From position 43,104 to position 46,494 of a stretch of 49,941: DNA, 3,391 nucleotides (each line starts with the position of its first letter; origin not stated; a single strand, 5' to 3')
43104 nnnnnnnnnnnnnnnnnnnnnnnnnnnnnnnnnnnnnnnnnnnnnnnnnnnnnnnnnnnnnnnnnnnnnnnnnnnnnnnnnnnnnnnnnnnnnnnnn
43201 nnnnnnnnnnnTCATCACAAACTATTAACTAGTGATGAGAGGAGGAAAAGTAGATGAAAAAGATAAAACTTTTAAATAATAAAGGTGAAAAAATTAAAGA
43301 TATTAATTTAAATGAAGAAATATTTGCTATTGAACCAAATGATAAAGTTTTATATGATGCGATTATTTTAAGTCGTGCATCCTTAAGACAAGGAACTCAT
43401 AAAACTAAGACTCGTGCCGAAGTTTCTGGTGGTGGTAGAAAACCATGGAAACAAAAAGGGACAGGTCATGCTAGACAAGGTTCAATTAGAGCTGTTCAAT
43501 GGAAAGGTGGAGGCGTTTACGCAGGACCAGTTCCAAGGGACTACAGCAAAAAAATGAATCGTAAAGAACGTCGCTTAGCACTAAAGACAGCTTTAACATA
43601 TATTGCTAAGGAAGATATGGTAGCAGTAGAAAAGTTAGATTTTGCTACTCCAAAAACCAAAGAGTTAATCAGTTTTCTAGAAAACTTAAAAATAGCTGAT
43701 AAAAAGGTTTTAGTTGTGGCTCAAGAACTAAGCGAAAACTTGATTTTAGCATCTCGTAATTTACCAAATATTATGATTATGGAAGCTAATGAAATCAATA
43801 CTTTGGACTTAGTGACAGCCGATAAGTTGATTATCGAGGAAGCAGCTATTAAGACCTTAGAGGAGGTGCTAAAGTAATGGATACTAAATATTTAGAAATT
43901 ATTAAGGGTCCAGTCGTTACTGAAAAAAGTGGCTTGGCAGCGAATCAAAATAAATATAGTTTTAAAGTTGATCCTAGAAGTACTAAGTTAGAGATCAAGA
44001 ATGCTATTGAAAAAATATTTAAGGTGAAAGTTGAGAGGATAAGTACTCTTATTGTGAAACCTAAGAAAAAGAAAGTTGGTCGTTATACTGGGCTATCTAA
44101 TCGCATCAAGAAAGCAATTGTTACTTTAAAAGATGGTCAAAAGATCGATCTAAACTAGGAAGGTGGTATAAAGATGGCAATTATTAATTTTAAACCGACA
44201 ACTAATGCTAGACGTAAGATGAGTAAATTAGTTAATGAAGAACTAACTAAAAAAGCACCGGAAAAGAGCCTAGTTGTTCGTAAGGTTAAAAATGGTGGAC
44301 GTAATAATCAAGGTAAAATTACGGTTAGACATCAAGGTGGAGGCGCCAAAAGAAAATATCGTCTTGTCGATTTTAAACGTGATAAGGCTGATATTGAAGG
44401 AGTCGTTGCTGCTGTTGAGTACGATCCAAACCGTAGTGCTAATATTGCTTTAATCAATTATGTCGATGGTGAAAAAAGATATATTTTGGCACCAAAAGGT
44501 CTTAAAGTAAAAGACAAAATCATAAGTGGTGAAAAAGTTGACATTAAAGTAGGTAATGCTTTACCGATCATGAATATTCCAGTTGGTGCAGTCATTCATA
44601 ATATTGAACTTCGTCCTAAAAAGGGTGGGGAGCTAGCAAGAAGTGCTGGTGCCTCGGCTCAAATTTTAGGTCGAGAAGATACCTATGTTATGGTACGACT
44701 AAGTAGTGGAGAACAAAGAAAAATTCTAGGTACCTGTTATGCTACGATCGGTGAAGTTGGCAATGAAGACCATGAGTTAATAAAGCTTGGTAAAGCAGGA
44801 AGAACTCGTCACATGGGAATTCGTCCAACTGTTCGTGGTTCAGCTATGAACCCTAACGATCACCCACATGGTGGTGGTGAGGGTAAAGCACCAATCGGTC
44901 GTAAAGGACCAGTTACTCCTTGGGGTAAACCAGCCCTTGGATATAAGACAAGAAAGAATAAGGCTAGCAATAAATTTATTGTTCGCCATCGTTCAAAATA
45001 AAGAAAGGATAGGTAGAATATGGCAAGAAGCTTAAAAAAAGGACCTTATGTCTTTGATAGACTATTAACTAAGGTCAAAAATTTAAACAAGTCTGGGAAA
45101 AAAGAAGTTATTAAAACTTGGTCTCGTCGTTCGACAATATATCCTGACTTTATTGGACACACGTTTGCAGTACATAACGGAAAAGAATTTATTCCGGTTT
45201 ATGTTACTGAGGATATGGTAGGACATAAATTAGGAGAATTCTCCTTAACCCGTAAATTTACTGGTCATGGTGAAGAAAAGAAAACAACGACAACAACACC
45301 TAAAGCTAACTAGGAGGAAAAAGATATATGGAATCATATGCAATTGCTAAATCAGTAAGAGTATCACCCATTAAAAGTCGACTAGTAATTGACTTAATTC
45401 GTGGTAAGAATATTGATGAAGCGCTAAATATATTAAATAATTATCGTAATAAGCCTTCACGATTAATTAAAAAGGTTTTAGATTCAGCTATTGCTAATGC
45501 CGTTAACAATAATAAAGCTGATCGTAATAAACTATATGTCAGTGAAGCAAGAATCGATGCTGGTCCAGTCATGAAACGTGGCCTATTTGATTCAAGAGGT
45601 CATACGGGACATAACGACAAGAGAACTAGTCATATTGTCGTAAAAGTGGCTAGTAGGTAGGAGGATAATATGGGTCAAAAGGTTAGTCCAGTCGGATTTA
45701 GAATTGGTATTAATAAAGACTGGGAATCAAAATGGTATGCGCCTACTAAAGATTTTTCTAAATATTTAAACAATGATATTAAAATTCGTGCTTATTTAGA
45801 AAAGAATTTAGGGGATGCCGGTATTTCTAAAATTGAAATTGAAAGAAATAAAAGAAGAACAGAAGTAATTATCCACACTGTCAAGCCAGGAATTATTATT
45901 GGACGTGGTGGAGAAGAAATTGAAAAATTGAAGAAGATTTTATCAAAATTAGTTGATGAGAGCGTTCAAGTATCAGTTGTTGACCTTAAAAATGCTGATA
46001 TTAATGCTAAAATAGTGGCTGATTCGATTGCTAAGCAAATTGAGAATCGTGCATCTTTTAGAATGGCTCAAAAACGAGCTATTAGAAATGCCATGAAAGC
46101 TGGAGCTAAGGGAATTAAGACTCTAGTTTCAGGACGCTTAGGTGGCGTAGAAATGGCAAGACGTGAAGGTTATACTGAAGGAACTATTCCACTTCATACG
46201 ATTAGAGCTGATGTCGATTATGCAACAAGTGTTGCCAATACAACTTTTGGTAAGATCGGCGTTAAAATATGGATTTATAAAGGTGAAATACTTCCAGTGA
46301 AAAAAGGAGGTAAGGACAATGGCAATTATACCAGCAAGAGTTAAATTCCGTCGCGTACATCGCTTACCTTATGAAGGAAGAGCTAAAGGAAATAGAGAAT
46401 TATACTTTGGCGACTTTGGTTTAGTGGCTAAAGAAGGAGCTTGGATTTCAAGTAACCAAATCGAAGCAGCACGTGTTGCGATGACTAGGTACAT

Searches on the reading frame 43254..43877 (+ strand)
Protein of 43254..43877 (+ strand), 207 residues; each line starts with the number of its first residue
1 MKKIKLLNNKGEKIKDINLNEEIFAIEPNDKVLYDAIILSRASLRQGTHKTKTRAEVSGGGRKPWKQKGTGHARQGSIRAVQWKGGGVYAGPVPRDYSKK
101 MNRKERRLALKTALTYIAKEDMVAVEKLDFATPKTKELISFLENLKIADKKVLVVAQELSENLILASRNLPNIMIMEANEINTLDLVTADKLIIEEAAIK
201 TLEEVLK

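Call 54: search_protein_families(library=pfam, proteins=[window:43254-43877:+], max_evalue=0.0001)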
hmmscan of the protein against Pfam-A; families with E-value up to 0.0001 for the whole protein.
window:43254-43877:+ (207 aa): 1 family
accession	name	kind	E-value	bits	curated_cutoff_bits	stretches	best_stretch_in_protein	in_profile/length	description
PF00573.27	Ribosomal_L4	-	2.7e-70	236.3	25.8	1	17-204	1-189/190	Ribosomal protein L4/L1 family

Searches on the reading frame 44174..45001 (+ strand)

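Call 54: search_protein_families(library=pfam, proteins=[window:44174-45001:+], max_evalue=0.0001)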
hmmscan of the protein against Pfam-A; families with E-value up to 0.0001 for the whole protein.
window:44174-45001:+ (275 aa): 2 families
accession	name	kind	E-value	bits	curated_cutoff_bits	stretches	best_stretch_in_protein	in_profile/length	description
PF03947.24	Ribosomal_L2_C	-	1.7e-54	183.7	33.7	1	125-251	1-126/126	Ribosomal Proteins L2, C-terminal domain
PF00181.30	Ribosomal_L2_N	-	1.3e-36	124.9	23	1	42-118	1-77/77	Ribosomal Proteins L2, RNA binding N-terminal domain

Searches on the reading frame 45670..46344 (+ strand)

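Call 54: search_protein_families(library=pfam, proteins=[window:45670-46344:+], max_evalue=0.0001)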
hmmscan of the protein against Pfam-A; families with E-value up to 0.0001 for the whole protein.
window:45670-46344:+ (224 aa): 3 families
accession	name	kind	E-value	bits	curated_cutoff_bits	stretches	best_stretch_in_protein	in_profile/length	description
PF00189.25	Ribosomal_S3_C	-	6.4e-34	116.8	34.1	1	120-202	1-83/83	Ribosomal protein S3, C-terminal domain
PF07650.23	KH_2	-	5e-17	61.9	22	1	38-108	1-75/78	KH domain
PF05316.17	VAR1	-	6.8e-07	30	33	0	71-202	46-192/195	Mitochondrial ribosomal protein (VAR1)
